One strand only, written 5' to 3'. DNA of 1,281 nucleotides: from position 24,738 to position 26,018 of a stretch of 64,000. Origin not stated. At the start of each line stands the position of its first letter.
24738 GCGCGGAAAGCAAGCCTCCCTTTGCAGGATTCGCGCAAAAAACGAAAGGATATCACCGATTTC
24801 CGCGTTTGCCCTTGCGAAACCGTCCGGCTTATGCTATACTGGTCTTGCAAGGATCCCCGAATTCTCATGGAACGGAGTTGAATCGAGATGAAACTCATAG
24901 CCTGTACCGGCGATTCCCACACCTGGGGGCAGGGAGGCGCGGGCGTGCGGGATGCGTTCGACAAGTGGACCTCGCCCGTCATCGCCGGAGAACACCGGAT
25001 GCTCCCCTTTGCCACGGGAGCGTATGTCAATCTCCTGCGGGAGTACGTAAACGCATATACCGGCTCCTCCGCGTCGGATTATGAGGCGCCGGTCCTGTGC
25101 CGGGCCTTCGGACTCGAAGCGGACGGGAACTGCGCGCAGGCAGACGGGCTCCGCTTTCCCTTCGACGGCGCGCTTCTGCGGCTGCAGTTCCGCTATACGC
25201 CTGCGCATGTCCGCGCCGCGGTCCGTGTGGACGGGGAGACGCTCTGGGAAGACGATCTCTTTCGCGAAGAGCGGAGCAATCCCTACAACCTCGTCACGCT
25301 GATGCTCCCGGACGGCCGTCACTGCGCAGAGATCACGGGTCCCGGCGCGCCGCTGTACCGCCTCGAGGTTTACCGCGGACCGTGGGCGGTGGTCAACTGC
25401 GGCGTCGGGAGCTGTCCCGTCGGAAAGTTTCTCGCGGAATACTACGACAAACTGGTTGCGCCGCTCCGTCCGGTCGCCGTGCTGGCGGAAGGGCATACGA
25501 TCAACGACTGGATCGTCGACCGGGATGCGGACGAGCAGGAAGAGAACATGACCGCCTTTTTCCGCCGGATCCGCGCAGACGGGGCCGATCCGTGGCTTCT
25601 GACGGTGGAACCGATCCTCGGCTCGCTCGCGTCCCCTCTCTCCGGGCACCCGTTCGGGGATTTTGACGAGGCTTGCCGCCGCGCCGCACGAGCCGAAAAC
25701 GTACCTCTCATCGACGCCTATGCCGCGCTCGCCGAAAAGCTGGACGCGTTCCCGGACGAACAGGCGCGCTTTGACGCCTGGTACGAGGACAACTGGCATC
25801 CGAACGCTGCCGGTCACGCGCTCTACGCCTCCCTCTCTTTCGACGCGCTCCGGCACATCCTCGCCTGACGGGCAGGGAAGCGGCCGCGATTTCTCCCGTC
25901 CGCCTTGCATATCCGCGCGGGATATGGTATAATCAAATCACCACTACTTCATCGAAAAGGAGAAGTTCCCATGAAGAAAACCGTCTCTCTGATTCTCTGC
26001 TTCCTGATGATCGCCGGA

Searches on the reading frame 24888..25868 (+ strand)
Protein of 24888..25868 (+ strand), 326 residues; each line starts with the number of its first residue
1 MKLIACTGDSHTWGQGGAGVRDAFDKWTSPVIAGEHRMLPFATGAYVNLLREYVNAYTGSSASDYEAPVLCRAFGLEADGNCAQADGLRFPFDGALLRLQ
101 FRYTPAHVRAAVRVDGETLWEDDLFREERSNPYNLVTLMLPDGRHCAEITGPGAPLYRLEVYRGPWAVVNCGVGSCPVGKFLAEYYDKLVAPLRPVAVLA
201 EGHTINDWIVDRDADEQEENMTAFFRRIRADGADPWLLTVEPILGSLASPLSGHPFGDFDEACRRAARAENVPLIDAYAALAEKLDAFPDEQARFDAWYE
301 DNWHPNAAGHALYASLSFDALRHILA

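Call 5: search_protein_families(library=pfam, proteins=[window:24888-25868:+])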
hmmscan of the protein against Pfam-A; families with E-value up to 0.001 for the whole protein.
window:24888-25868:+ (326 aa): 2 families
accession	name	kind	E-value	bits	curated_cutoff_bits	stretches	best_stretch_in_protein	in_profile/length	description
PF13472.12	Lipase_GDSL_2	-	4.9e-14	53.7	32.9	1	164-312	31-178/178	GDSL-like Lipase/Acylhydrolase family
PF00657.28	Lipase_GDSL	-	7.2e-06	26.7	23.6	1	219-314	105-205/208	GDSL-like Lipase/Acylhydrolase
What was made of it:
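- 24888..25868 (+): Divergently transcribed SGNH/GDSL-type esterase, 326 aa. It has GDSH, TIND and DNWH blocks and an inserted segment of about 120 aa. Pfam Lipase_GDSL_2 (call 5).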

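Call 29: search_protein_families(library=ncbifam, proteins=[window:24888-25868:+], max_evalue=0.001)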
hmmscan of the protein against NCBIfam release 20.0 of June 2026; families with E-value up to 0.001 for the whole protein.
window:24888-25868:+ (326 aa): 0 families

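Call 58: search_solved_structures(query=window:24888-25868:+, max_evalue=1)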
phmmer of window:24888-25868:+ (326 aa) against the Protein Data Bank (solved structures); distinct sequences matched with E-value up to 1: 0.
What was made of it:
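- Tried and rejected: Solved structures for the partners: the SGNH protein has no PDB sequence relative at E<=1 (call 58).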

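Call 77: find_homologous_proteins(query=window:24888-25868:+, max_evalue=1e-10)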
Query window:24888-25868:+ (326 aa): 110 proteins with E <= 1e-10 among 7274 candidates.
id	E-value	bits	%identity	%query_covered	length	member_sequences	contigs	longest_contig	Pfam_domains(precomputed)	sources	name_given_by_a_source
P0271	2.9e-219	745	98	100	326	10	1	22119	PF13472.13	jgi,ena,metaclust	metaclust:\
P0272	3.1e-167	574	77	99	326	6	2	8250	PF13472.13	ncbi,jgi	jgi:lysophospholipase L1-like esterase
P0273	1.4e-143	496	67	98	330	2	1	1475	PF13472.13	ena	-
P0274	8.3e-132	458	64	98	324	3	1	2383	PF13472.13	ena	-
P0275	2.6e-127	443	62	97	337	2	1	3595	PF13472.13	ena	-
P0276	1.7e-123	430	58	100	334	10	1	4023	PF13472.13,PF00657.29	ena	-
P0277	2.1e-89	318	55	88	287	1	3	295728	PF13472.13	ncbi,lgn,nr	ncbi:MAG: SGNH/GDSL hydrolase family protein [Clostridiaceae bacterium]|nr:SGNH/GDSL hydrolase famil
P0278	2.1e-82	295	46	100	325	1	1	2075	PF13472.13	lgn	-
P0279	8.2e-79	283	43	99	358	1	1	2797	PF13472.13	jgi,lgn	-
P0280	3.9e-72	261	44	100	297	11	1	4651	PF13472.13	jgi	-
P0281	2.2e-66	243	42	100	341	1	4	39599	PF13472.13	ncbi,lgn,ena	-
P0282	2.1e-65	239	41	96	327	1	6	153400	PF13472.13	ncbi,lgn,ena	-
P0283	1.0e-64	237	42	100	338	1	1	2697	PF13472.13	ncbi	-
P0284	3.3e-63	232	39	99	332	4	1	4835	PF13472.13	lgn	-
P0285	1.3e-61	227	41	98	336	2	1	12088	PF13472.13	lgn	-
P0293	1.2e-58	217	36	98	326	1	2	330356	PF13472.13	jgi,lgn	-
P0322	4.5e-49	186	36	98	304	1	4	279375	PF13472.13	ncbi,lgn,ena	-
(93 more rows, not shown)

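Call 78: find_encoding_contigs(protein=P0282, flank=7000, max_places=2)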
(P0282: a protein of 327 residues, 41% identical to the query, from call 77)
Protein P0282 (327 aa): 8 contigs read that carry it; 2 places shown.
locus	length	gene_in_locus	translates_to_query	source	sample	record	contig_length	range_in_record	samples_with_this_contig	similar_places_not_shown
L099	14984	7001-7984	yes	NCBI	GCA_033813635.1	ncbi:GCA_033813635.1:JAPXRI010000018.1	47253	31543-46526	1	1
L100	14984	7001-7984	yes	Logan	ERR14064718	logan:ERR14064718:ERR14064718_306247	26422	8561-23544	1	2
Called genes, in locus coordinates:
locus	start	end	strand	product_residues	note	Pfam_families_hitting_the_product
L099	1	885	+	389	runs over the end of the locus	PF01545:Cation_efflux, PF16916:ZT_dimer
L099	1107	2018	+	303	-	-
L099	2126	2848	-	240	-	-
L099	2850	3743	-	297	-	PF00005:ABC_tran, PF13304:AAA_21 (faint)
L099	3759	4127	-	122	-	PF00392:GntR (weak)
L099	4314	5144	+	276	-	-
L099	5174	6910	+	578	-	PF16126:DUF4838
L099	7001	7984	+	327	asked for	PF13472:Lipase_GDSL_2 (weak)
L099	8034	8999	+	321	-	PF01625:PMSR, PF01641:SelR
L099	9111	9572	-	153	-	-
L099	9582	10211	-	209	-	PF13472:Lipase_GDSL_2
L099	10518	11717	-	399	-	PF01408:GFO_IDH_MocA, PF21252:Glyco_hydro_109_C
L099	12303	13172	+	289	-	PF01476:LysM, PF23473:LysM3_LYK4_5 (faint), PF01476:LysM, PF00704:Glyco_hydro_18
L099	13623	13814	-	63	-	PF13370:Fer4_13, PF13459:Fer4_15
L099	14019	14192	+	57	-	PF00269:SASP (weak)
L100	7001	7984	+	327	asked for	PF13472:Lipase_GDSL_2 (weak)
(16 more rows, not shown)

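Call 79: find_encoding_contigs(protein=P0293, flank=7000, max_places=2)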
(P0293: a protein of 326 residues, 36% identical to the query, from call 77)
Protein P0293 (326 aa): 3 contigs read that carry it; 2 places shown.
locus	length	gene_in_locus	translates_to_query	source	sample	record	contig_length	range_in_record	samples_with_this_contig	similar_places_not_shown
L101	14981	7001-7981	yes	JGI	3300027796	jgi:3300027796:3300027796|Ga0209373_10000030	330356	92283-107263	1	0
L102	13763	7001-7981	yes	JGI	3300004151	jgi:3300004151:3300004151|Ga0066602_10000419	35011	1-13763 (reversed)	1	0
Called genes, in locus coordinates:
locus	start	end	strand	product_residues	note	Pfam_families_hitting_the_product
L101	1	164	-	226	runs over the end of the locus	PF00072:Response_reg, PF00196:GerE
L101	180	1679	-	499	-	PF02518:HATPase_c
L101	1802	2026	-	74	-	-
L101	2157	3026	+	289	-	PF01418:HTH_6, PF13580:SIS_2 (faint), PF01380:SIS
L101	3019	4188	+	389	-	PF07690:MFS_1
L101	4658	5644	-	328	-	PF12833:HTH_18, PF00165:HTH_AraC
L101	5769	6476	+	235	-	PF02585:PIG-L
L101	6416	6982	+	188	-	-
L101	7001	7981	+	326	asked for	PF13472:Lipase_GDSL_2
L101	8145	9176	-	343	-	PF01261:AP_endonuc_2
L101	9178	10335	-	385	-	PF01408:GFO_IDH_MocA, PF03447:NAD_binding_3 (weak), PF22725:GFO_IDH_MocA_C3, PF02894:GFO_IDH_MocA_C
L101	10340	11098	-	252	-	PF01261:AP_endonuc_2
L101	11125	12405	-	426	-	PF00155:Aminotran_1_2, PF01041:DegT_DnrJ_EryC1, PF00266:Aminotran_5 (weak)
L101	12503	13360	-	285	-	PF02311:AraC_binding (faint), PF12833:HTH_18, PF00165:HTH_AraC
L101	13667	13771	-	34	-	-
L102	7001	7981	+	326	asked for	PF13472:Lipase_GDSL_2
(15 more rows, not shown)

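Call 80: find_encoding_contigs(protein=P0322, flank=7000, max_places=2)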
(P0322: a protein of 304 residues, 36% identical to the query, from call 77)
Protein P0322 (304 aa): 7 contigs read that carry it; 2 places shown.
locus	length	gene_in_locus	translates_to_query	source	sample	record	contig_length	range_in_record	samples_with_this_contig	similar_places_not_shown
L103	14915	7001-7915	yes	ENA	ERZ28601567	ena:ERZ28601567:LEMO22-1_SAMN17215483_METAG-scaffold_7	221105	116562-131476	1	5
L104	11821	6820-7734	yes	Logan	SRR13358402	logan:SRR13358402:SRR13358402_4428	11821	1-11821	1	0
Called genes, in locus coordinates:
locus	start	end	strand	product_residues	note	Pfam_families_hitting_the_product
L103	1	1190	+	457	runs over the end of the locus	PF01547:SBP_bac_1, PF13416:SBP_bac_8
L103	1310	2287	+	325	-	PF00480:ROK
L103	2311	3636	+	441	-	PF02056:Glyco_hydro_4, PF11975:Glyco_hydro_4C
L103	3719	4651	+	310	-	PF00528:BPD_transp_1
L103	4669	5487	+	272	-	PF00528:BPD_transp_1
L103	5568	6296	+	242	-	PF01182:Glucosamine_iso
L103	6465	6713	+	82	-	-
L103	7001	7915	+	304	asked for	PF13472:Lipase_GDSL_2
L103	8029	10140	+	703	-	PF02901:PFL-like, PF01228:Gly_radical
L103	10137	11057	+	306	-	PF13353:Fer4_12, PF13237:Fer4_10 (weak), PF00037:Fer4 (faint), PF12837:Fer4_6 (faint), PF13187:Fer4_9 (weak), PF04055:Radical_SAM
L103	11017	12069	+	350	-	PF08240:ADH_N, PF16912:Glu_dehyd_C, PF00107:ADH_zinc_N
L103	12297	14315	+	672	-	PF01055:Glyco_hydro_31_2nd, PF02065:Melibiase, PF16874:Glyco_hydro_36C (faint)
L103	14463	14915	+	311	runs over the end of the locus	PF00528:BPD_transp_1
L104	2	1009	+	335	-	?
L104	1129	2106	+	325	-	PF00480:ROK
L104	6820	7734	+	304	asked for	PF13472:Lipase_GDSL_2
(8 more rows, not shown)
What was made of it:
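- L103 embeds SGNH-GRE-AE-ADH between GH4, ABC sugar permeases and a GH36/31-like gene (call 80).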
